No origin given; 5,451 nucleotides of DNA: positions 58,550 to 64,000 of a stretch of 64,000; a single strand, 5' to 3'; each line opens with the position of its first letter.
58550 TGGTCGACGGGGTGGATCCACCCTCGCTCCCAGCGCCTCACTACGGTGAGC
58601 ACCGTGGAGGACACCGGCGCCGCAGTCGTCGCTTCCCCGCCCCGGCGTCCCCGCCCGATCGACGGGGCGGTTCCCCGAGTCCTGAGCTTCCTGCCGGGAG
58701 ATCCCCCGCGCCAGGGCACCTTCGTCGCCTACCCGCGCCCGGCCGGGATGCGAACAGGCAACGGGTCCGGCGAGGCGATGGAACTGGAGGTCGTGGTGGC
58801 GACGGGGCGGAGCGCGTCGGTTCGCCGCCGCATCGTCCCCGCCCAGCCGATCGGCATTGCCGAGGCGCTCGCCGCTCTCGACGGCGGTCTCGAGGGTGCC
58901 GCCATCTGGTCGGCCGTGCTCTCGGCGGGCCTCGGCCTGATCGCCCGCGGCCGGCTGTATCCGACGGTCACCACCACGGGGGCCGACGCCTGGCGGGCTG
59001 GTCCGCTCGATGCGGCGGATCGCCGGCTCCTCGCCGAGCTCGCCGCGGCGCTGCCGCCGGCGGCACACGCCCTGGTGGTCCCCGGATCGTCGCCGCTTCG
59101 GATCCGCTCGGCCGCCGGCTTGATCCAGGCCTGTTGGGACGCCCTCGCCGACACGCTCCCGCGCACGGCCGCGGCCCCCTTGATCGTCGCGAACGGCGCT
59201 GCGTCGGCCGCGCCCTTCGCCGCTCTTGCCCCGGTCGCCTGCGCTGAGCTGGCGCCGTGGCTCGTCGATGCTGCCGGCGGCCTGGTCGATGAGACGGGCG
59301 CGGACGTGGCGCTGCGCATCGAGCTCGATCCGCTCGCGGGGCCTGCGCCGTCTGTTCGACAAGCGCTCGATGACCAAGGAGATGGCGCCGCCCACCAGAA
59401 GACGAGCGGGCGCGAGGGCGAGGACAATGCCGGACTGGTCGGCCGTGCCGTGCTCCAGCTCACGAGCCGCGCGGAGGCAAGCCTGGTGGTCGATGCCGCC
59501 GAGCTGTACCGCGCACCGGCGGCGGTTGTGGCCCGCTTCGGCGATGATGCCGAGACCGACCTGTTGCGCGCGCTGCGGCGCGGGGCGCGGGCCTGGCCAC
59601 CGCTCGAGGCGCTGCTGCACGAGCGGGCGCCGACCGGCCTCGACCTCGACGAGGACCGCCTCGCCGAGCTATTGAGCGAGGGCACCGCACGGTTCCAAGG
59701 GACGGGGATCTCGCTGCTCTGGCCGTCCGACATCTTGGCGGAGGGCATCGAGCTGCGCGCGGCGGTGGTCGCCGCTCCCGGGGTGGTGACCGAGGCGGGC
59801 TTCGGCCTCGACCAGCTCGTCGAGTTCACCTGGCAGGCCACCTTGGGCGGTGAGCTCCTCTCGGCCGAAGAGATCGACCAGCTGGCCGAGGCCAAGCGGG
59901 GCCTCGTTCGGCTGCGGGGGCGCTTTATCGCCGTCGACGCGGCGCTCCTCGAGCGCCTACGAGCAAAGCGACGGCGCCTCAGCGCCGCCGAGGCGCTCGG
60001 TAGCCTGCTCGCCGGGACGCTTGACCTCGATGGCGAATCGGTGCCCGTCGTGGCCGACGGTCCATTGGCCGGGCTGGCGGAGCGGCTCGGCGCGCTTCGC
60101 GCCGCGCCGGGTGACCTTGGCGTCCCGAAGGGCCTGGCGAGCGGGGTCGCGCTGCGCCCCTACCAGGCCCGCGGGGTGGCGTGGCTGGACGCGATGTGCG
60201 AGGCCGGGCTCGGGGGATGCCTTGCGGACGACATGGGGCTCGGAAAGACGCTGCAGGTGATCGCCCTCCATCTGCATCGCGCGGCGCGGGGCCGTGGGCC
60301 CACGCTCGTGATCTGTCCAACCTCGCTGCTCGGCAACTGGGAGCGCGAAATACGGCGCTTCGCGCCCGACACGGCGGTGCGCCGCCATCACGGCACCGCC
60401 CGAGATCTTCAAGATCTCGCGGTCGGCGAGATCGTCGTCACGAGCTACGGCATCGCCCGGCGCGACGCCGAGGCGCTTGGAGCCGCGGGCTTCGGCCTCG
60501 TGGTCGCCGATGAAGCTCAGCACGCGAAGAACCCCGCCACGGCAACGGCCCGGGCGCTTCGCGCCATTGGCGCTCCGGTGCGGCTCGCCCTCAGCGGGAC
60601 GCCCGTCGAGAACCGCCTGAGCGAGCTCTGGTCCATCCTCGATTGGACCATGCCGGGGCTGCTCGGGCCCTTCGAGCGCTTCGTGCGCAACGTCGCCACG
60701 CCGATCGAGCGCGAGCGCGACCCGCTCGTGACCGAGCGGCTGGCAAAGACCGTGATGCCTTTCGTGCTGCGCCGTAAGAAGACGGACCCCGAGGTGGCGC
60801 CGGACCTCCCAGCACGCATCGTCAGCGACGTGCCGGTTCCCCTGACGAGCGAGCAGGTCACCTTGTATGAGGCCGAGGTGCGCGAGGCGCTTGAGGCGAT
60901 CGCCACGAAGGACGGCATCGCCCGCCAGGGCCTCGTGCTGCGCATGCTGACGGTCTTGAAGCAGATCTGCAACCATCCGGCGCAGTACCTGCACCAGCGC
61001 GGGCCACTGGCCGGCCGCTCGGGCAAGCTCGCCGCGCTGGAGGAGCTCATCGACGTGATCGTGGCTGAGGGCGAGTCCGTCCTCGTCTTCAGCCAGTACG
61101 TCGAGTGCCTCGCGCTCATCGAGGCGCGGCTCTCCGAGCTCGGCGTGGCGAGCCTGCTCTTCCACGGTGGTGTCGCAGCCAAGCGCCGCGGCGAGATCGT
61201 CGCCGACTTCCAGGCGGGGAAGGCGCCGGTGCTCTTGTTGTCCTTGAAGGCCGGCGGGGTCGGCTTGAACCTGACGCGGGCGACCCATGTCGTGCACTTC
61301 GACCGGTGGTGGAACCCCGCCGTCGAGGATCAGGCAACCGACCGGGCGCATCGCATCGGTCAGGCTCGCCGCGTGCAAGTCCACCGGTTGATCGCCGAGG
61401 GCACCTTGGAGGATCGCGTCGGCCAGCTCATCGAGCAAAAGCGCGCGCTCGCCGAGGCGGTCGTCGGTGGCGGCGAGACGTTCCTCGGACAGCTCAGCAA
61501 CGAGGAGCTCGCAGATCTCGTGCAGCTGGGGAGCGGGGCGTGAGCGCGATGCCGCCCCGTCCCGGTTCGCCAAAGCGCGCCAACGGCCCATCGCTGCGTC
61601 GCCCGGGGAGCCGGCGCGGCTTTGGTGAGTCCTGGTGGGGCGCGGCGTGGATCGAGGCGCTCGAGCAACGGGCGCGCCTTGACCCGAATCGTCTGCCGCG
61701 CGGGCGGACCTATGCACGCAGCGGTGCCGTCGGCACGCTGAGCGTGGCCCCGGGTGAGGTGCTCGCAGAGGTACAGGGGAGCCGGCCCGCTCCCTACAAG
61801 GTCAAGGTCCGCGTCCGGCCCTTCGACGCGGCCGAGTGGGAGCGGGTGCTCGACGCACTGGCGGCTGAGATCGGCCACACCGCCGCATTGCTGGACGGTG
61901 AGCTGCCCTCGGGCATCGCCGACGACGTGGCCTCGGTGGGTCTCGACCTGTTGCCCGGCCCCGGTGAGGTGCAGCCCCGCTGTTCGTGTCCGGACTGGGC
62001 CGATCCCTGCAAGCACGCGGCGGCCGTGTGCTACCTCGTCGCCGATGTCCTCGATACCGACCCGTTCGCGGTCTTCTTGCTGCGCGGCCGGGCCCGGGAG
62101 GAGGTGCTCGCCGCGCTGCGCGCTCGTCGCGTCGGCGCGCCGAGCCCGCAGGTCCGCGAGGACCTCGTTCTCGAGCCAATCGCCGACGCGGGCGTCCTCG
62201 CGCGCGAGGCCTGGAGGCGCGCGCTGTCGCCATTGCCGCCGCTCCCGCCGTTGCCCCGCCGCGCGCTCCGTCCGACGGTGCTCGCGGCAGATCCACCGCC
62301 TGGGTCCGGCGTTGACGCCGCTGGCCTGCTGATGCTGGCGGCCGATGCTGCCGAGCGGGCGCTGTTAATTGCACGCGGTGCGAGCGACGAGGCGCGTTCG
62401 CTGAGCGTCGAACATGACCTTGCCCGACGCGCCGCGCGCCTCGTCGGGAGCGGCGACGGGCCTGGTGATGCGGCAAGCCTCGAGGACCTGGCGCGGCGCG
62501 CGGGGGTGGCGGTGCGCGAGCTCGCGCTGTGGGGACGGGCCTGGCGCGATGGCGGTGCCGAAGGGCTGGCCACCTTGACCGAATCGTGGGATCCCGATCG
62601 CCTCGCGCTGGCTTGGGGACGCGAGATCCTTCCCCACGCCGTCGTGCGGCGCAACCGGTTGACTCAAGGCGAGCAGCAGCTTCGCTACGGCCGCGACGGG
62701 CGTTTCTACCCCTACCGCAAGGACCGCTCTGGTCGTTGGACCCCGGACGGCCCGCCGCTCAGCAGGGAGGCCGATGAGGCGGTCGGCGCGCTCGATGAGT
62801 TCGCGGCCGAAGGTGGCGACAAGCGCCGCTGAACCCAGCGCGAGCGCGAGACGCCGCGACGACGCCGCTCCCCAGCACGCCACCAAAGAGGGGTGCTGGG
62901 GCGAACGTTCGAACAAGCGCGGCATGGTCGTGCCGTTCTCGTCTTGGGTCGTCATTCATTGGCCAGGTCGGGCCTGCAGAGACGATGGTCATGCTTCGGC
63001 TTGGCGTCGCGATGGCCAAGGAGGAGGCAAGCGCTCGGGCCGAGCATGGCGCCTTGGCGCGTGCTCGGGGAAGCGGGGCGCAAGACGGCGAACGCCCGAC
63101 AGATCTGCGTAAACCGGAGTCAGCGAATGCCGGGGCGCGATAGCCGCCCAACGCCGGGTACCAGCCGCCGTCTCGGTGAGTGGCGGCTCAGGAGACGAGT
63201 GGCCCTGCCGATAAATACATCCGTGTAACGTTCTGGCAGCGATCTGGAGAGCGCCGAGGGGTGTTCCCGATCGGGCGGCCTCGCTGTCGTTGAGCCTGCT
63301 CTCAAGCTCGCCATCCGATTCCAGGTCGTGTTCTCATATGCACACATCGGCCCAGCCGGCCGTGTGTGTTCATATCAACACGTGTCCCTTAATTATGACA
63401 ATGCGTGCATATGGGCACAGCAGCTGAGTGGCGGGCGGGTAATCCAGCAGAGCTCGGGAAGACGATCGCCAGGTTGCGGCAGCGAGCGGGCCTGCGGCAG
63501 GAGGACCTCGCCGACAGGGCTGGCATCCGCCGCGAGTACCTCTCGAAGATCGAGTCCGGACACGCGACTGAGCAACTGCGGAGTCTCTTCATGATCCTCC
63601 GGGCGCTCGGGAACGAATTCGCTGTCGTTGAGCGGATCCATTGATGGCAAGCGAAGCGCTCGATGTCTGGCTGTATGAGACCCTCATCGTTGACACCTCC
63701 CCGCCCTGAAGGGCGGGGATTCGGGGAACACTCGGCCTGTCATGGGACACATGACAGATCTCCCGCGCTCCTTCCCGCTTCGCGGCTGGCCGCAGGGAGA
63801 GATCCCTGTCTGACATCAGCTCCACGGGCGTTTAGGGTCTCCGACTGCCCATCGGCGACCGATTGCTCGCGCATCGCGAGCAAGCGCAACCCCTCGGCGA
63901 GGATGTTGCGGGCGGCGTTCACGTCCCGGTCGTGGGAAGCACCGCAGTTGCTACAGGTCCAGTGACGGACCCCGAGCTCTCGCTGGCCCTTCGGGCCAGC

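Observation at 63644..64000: TnpB element inserted in a hipA toxin gene: toxin knocked out and omegaRNA guide derived from hipA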

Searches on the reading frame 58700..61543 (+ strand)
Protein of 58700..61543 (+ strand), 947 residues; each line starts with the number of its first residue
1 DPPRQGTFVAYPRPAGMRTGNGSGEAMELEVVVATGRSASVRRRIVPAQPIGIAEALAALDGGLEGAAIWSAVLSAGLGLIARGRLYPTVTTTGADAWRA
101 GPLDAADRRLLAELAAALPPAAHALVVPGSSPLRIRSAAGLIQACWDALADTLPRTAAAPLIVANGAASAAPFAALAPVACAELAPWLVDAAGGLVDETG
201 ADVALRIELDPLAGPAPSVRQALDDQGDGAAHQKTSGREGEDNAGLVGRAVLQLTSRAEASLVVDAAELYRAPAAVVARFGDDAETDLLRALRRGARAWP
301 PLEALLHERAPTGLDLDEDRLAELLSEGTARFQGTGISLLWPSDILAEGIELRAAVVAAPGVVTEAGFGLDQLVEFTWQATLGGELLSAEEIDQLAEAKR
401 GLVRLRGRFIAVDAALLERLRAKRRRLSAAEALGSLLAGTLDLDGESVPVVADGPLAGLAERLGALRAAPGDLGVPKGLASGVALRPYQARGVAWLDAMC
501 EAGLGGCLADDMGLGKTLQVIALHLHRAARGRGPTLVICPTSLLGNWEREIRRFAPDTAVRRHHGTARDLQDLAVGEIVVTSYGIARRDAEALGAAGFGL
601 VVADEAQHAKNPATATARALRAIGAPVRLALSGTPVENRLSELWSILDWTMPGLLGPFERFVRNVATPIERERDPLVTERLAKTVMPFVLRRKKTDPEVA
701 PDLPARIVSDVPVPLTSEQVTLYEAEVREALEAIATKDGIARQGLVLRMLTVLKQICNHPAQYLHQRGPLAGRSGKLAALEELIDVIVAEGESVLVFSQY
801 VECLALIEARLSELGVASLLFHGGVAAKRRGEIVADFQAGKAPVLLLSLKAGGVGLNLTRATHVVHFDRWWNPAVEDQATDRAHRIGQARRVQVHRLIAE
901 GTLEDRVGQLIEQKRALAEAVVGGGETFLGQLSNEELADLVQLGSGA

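Call 4: search_protein_families(library=pfam, proteins=[window:58700-61543:+], max_evalue=0.1)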
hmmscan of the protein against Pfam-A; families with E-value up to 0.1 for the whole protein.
window:58700-61543:+ (947 aa): 4 families
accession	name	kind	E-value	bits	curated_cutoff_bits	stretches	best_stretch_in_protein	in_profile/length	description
PF00176.29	SNF2-rel_dom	-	1.3e-55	189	24.9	1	488-761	1-289/290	SNF2-related domain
PF12419.13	DUF3670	-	3.1e-28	98.6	27.6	1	310-433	2-132/136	SNF2 Helicase protein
PF00271.37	Helicase_C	-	3.5e-22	79.2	23.5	1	776-887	2-110/110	Helicase conserved C-terminal domain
PF13099.11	DUF3944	-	0.049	14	24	0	927-942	8-23/35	Domain of unknown function (DUF3944)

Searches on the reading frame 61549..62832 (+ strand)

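Call 4: search_protein_families(library=pfam, proteins=[window:61549-62832:+], max_evalue=0.1)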
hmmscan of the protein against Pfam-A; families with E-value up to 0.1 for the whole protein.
window:61549-62832:+ (427 aa): 1 family
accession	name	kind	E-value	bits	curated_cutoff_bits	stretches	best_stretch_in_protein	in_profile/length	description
PF04434.22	SWIM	-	6.1e-07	29.3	19.6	1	133-163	8-36/38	SWIM zinc finger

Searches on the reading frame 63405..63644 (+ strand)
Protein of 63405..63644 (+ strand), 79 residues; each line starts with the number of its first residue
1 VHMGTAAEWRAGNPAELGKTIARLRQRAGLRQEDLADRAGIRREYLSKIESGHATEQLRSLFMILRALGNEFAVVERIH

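Call 4: search_protein_families(library=pfam, proteins=[window:63405-63644:+], max_evalue=0.1)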
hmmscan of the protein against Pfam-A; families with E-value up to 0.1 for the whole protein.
window:63405-63644:+ (79 aa): 9 families
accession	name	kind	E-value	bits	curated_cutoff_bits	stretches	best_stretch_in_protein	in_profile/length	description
PF01381.28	HTH_3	-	3.1e-11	43.6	23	1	21-71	1-51/55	Helix-turn-helix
PF13560.12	HTH_31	-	4.8e-10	40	27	1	16-54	1-39/64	Helix-turn-helix domain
PF12844.13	HTH_19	-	2.7e-07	30.8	30.2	1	18-53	1-36/64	Helix-turn-helix domain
PF13744.12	HTH_37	-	3.9e-05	23.8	27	1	15-71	17-74/80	Helix-turn-helix domain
PF13413.12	HTH_25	-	0.00044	20.5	24.6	1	22-53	3-34/62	Helix-turn-helix domain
PF21716.3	dnstrm_HI1420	-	0.011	16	27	1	12-75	28-89/90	Probable addiction module antidote protein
PF13545.12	HTH_Crp_2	-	0.017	15.5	27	1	29-49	22-42/70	Crp-like helix-turn-helix domain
PF13443.12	HTH_26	-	0.026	15.2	22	1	21-69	2-51/63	Cro/C1-type HTH DNA-binding domain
PF17762.8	HTH_ParB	-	0.04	14.5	22.6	1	13-47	4-38/102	ParB HTH domain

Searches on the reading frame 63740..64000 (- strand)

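Call 4: search_protein_families(library=pfam, proteins=[window:63740-64000:-], max_evalue=0.1)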
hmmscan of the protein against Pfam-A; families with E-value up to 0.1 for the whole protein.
window:63740-64000:- (86 aa): 4 families
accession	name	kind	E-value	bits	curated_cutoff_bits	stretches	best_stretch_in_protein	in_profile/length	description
PF07282.18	Cas12f1-like_TNB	-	2.6e-09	37.5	26.3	1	11-33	38-60/60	Cas12f1-like, TNB domain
PF18547.6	HalOD2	-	0.0048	17.2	27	1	4-22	22-40/52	Halobacterial output domain 2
PF13248.11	Zn_ribbon_3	-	0.047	13.6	27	1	15-28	4-17/26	zinc-ribbon domain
PF15728.10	DUF4679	-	0.083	12.4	27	0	35-83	296-344/399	Domain of unknown function (DUF4679)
